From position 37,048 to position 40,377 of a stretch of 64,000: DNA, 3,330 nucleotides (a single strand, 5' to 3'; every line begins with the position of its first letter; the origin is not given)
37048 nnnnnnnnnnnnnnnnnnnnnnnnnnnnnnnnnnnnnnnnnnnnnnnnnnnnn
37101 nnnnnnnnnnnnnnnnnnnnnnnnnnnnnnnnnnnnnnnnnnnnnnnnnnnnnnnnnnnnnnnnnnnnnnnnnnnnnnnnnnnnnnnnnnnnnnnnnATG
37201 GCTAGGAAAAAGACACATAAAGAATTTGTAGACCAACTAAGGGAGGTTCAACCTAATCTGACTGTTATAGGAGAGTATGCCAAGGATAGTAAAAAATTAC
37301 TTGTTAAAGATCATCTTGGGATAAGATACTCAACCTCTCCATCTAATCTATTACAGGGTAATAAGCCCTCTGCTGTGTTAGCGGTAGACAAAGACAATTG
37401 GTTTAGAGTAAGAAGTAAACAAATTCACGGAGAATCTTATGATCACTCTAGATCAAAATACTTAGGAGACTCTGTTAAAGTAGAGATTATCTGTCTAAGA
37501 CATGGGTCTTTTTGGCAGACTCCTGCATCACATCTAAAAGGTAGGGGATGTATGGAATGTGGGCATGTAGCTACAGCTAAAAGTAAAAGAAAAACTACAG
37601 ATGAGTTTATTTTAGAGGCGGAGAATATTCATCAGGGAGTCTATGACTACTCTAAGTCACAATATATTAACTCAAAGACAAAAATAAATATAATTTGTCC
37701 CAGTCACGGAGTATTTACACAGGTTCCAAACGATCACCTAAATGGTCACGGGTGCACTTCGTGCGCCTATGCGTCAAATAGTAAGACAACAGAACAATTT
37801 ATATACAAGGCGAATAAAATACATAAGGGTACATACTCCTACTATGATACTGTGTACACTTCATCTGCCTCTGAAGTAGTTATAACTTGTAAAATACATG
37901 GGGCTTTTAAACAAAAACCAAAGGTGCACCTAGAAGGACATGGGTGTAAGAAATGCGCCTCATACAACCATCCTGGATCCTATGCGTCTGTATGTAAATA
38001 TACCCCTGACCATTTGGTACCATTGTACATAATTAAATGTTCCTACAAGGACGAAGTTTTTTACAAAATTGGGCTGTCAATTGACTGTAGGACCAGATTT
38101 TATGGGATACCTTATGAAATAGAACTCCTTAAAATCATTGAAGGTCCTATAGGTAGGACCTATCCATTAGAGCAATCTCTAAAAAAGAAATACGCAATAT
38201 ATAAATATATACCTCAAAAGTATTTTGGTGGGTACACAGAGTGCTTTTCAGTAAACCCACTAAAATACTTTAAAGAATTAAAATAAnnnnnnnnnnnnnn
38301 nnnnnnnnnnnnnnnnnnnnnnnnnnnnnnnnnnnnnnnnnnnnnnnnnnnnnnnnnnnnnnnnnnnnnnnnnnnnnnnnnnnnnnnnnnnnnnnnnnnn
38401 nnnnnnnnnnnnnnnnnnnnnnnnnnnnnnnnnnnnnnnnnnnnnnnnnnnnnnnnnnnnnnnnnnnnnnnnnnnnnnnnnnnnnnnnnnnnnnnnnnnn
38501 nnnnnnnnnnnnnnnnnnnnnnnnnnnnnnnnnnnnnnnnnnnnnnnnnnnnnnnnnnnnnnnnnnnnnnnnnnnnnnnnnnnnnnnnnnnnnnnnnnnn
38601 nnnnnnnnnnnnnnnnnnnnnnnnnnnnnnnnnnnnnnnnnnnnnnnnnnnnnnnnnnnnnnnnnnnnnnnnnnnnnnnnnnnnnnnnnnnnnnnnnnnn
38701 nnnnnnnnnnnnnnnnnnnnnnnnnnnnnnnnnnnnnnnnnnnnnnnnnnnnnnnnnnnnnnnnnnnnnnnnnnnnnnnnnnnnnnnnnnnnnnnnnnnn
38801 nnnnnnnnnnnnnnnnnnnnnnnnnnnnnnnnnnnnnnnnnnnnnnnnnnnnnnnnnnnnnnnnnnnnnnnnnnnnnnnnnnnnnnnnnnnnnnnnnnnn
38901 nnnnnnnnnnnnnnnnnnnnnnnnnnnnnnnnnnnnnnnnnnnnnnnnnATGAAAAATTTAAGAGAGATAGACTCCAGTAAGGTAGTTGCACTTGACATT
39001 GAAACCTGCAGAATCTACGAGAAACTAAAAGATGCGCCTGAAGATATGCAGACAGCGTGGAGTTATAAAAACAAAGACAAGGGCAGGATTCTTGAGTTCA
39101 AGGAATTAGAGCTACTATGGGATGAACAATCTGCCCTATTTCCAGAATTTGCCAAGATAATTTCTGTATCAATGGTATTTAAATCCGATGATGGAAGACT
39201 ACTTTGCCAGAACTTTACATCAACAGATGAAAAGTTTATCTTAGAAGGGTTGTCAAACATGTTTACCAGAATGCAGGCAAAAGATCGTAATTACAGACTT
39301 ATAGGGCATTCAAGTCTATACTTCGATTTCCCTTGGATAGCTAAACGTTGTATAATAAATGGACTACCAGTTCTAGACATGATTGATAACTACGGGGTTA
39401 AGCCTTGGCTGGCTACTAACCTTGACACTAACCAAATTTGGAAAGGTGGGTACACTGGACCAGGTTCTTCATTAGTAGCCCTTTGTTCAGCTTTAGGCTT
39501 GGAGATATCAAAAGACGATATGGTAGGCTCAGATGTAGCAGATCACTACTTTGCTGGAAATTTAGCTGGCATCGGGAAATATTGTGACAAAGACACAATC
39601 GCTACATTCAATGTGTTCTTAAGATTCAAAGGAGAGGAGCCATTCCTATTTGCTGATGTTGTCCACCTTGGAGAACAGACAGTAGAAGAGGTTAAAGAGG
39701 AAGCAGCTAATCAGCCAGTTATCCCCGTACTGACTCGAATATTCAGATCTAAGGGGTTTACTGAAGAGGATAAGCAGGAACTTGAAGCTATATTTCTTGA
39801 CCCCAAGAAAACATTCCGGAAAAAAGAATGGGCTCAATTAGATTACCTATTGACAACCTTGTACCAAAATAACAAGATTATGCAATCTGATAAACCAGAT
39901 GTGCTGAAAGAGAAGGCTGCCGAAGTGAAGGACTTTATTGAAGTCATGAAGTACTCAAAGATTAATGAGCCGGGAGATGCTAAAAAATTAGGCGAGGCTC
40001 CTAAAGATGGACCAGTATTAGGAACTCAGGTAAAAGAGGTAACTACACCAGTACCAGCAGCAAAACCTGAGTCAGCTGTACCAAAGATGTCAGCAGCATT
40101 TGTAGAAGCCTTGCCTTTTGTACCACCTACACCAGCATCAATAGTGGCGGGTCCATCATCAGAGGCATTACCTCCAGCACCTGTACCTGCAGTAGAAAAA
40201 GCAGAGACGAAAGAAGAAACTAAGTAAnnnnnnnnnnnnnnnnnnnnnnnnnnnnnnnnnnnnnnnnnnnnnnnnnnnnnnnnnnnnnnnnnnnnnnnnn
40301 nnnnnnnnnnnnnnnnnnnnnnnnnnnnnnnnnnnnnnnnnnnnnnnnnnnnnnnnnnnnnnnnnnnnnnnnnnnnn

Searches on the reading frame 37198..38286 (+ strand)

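Call 11: search_protein_families(library=phrogs, proteins=[window:37198-38286:+], max_evalue=0.001)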
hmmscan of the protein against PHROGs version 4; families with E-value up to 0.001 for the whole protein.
window:37198-38286:+ (362 aa): 4 families
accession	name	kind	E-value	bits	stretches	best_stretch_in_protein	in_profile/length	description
phrog_681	-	DNA, RNA and nucleotide metabolism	1.3e-62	213.2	1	20-360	185-532/576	endonuclease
phrog_559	-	DNA, RNA and nucleotide metabolism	1.7e-39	137.1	1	1-255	55-305/607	HNH endonuclease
phrog_4605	-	unknown function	7.4e-38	130.8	3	137-199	52-115/151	-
phrog_14053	-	unknown function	0.00028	21.4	1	277-358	3-88/261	-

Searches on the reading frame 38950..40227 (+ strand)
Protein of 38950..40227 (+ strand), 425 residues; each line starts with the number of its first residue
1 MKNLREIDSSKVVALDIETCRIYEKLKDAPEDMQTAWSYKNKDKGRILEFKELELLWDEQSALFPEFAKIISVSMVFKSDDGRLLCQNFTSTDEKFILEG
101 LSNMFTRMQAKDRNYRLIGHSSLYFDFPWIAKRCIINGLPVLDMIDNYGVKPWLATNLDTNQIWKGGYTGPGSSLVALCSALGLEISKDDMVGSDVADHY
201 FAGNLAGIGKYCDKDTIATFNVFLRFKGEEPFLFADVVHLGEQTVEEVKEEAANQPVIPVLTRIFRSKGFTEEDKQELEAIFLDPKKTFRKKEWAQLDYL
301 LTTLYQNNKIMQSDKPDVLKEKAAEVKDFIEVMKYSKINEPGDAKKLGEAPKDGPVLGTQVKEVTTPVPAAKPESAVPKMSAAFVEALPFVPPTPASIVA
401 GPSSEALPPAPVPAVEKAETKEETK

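Call 11: search_protein_families(library=phrogs, proteins=[window:38950-40227:+], max_evalue=0.001)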
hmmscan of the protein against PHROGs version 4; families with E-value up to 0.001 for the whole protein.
window:38950-40227:+ (425 aa): 2 families
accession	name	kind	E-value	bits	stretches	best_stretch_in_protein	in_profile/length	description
phrog_25228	-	DNA, RNA and nucleotide metabolism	2.4e-32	113.3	1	2-331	3-324/326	3'-5' exonuclease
phrog_403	-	DNA, RNA and nucleotide metabolism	5.9e-07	29.7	1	94-226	127-246/321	DNA polymerase exonuclease subunit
